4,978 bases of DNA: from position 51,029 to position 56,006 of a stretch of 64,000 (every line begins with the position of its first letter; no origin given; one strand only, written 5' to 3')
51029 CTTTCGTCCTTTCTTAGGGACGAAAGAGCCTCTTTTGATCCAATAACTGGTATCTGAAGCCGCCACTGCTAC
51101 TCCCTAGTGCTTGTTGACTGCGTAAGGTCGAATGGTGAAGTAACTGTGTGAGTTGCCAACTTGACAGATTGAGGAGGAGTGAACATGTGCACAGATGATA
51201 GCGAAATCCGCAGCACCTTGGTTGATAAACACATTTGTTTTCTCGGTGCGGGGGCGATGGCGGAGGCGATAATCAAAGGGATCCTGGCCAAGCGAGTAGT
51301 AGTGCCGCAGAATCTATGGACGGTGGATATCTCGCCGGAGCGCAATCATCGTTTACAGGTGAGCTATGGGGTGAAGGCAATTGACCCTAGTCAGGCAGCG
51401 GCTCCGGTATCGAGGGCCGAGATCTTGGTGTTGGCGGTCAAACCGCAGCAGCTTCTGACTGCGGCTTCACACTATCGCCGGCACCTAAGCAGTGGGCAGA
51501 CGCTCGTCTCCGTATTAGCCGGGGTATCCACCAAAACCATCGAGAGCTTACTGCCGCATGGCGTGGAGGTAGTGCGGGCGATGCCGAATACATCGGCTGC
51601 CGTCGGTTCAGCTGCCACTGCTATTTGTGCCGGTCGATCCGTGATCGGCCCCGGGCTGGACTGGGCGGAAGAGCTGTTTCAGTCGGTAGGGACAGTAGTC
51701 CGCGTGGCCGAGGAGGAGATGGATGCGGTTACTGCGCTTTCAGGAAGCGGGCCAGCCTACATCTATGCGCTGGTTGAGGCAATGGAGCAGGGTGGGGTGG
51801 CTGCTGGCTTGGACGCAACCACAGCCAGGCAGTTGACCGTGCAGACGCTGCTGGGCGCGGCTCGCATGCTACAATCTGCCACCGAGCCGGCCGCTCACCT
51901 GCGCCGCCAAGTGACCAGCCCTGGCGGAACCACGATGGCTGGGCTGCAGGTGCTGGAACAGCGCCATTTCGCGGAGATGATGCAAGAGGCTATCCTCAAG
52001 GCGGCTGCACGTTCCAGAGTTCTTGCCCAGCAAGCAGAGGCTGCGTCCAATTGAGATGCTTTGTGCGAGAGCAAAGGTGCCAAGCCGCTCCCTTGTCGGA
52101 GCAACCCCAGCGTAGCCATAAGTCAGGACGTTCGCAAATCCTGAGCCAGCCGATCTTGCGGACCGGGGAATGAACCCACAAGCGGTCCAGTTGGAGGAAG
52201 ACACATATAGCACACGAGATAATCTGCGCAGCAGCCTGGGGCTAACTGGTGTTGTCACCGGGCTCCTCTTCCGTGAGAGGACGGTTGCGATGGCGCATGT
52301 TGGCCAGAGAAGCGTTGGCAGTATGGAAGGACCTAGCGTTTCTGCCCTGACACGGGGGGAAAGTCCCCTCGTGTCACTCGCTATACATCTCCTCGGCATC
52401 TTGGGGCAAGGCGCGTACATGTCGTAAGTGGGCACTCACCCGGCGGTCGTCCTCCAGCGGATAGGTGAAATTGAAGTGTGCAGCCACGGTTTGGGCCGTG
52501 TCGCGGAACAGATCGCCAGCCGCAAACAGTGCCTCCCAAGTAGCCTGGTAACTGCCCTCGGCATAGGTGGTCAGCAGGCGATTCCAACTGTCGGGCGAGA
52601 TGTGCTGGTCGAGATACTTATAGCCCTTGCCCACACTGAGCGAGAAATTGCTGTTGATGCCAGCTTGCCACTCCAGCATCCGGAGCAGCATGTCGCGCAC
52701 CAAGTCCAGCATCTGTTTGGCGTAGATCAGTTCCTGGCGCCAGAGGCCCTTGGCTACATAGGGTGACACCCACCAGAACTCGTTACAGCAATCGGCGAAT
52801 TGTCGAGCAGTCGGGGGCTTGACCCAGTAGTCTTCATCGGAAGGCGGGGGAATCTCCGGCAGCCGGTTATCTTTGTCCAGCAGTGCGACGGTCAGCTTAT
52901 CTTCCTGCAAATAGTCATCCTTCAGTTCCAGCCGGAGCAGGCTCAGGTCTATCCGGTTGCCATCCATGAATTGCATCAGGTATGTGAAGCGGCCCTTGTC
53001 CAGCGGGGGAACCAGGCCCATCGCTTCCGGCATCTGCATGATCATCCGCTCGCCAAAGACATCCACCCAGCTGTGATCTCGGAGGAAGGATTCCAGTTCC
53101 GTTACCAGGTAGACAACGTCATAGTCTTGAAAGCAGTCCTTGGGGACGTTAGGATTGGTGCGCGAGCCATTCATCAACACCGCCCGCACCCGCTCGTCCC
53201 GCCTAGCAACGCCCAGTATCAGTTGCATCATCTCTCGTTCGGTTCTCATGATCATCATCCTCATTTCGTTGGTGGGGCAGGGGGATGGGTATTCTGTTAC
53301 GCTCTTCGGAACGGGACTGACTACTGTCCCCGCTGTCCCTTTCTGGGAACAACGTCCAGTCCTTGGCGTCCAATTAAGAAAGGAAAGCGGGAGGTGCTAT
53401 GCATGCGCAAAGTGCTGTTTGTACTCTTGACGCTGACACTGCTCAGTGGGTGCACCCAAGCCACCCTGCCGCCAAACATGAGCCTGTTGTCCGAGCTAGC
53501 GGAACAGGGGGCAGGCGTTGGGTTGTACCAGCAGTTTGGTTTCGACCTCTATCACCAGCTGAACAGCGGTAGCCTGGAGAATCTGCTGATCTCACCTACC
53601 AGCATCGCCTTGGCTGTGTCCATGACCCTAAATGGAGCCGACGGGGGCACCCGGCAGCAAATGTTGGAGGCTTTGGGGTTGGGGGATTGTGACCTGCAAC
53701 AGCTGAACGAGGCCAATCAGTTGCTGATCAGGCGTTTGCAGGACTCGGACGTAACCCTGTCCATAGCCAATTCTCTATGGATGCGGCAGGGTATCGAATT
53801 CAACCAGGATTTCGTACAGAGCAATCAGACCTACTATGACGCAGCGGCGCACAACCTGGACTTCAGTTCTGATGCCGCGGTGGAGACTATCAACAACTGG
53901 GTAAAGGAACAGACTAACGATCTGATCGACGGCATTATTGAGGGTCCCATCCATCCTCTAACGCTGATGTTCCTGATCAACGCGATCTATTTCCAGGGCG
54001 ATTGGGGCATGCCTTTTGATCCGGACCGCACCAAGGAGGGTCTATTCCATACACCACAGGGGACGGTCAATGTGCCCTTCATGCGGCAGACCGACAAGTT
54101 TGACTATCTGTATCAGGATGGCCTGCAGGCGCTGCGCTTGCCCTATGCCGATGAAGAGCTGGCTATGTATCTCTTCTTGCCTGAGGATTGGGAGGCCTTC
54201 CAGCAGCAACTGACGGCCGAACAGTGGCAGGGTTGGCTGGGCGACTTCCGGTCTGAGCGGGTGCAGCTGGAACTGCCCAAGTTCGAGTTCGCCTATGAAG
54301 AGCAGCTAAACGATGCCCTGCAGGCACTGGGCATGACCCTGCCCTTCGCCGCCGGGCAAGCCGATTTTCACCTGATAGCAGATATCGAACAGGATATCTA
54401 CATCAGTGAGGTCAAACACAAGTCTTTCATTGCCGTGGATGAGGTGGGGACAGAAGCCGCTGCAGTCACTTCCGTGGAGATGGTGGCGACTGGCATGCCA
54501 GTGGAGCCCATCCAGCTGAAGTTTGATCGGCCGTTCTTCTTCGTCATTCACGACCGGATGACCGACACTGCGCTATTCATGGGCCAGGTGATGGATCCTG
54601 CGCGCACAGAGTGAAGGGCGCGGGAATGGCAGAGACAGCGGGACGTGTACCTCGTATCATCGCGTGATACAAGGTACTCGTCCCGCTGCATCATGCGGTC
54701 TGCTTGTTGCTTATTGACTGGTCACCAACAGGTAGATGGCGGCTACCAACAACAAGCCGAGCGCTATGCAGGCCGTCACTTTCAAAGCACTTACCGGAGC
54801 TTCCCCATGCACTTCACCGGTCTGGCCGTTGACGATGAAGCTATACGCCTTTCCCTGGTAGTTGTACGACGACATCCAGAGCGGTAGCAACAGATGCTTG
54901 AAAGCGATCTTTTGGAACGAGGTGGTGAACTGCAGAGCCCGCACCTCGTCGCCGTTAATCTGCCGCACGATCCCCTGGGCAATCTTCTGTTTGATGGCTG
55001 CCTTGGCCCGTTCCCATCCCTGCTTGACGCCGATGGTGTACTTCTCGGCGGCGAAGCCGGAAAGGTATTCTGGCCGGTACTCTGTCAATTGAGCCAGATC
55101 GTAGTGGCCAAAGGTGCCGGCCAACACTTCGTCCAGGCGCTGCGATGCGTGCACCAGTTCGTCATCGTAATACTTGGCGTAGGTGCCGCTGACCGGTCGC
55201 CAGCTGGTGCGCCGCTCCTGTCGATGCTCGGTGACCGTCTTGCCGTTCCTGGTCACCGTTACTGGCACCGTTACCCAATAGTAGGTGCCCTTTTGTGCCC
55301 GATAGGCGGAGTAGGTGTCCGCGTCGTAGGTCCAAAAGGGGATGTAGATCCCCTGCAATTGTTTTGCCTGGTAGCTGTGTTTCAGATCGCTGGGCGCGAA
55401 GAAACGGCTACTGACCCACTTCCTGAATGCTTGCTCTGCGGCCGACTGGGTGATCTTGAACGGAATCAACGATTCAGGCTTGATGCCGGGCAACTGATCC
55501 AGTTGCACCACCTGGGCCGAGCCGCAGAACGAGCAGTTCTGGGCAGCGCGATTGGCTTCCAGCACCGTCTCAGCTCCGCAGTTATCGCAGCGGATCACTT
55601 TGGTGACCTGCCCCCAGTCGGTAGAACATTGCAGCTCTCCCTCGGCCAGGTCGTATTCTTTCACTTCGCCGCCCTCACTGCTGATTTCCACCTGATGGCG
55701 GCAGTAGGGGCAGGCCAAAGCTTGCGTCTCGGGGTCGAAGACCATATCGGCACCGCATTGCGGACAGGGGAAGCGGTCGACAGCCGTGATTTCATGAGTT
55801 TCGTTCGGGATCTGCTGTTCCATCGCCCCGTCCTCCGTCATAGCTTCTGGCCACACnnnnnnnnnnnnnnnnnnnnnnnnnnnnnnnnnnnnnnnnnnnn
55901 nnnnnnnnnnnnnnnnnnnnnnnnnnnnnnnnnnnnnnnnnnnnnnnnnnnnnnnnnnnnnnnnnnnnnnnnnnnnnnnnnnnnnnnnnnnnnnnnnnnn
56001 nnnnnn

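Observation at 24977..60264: Three further palindromic repeat families (B, C, D) sharing a GACAG-GGGACG core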

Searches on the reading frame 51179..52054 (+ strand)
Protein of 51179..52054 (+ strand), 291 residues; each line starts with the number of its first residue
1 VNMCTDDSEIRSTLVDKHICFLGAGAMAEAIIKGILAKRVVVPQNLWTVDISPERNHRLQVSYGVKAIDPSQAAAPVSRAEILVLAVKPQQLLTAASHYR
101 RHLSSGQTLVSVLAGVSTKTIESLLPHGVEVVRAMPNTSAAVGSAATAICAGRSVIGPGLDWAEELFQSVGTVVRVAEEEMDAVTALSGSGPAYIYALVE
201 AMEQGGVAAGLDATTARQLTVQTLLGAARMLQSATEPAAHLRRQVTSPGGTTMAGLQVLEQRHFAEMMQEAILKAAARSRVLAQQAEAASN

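Call 72: search_protein_families(library=pfam, proteins=[window:51179-52054:+], max_evalue=0.01)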
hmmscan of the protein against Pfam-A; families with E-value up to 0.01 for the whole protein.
window:51179-52054:+ (291 aa): 4 families
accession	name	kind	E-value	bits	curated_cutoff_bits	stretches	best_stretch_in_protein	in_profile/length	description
PF14748.11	P5CR_dimer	-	1.7e-36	125.1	25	1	178-280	1-103/105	Pyrroline-5-carboxylate reductase dimerisation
PF03807.23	F420_oxidored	-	2.6e-14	54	21.6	1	19-115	2-94/94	NADP oxidoreductase coenzyme F420-dependent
PF01488.26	Shikimate_DH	-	0.00088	19.8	24.3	1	12-105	8-101/138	Shikimate / quinate 5-dehydrogenase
PF02558.23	ApbA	-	0.0048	17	22.2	0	19-119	1-106/150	Ketopantoate reductase PanE/ApbA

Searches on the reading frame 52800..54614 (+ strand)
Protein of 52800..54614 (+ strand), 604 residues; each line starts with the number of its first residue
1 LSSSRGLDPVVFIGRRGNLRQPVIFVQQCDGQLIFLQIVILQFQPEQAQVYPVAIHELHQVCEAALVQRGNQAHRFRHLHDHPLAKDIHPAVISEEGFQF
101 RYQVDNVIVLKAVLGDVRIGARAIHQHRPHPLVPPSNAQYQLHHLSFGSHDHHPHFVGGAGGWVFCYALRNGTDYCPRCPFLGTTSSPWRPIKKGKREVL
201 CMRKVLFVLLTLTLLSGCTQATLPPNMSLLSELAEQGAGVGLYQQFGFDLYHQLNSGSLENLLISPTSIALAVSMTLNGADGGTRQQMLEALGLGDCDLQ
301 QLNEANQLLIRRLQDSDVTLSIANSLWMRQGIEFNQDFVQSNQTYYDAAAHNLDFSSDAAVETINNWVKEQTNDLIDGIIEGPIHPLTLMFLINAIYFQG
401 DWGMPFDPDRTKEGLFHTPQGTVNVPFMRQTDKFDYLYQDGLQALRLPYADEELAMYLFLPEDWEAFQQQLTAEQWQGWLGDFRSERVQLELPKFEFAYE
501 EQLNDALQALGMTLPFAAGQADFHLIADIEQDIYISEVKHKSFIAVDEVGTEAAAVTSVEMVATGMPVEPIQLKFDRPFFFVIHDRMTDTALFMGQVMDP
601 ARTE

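Call 16: find_encoding_contigs(protein=window:52800-54614:+, flank=10000, max_places=4)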
Protein window:52800-54614:+ (604 aa): no gene with exactly this product is on record in the collection.

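Call 29: search_protein_families(library=pfam, proteins=[window:52800-54614:+])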
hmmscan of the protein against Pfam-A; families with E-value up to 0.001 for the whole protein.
window:52800-54614:+ (604 aa): 1 family
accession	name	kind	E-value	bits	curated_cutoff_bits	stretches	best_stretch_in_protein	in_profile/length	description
PF00079.25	Serpin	-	9e-111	371.1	27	1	244-600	4-370/370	Serpin (serine protease inhibitor)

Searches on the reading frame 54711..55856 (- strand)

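Call 29: search_protein_families(library=pfam, proteins=[window:54711-55856:-])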
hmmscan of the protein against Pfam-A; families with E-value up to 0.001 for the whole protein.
window:54711-55856:- (381 aa): 5 families
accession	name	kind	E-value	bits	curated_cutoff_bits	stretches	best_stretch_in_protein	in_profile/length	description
PF08271.17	Zn_Ribbon_TF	-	2.4e-05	24.2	29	0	30-56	2-29/43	TFIIB zinc-binding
PF08792.16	A2L_zn_ribbon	-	0.0002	21.4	22.9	0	90-116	6-32/33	A2L zinc ribbon domain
PF07295.17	DUF1451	-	0.00035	21.2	26.1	0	18-55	103-140/146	Zinc-ribbon containing domain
PF03966.22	Trm112p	-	0.00044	20.6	22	0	47-78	8-29/40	Trm112p-like protein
PF01155.25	HypA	-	0.00083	19.8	28.9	0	83-116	66-97/112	Hydrogenase/urease nickel incorporation, metallochaperone, hypA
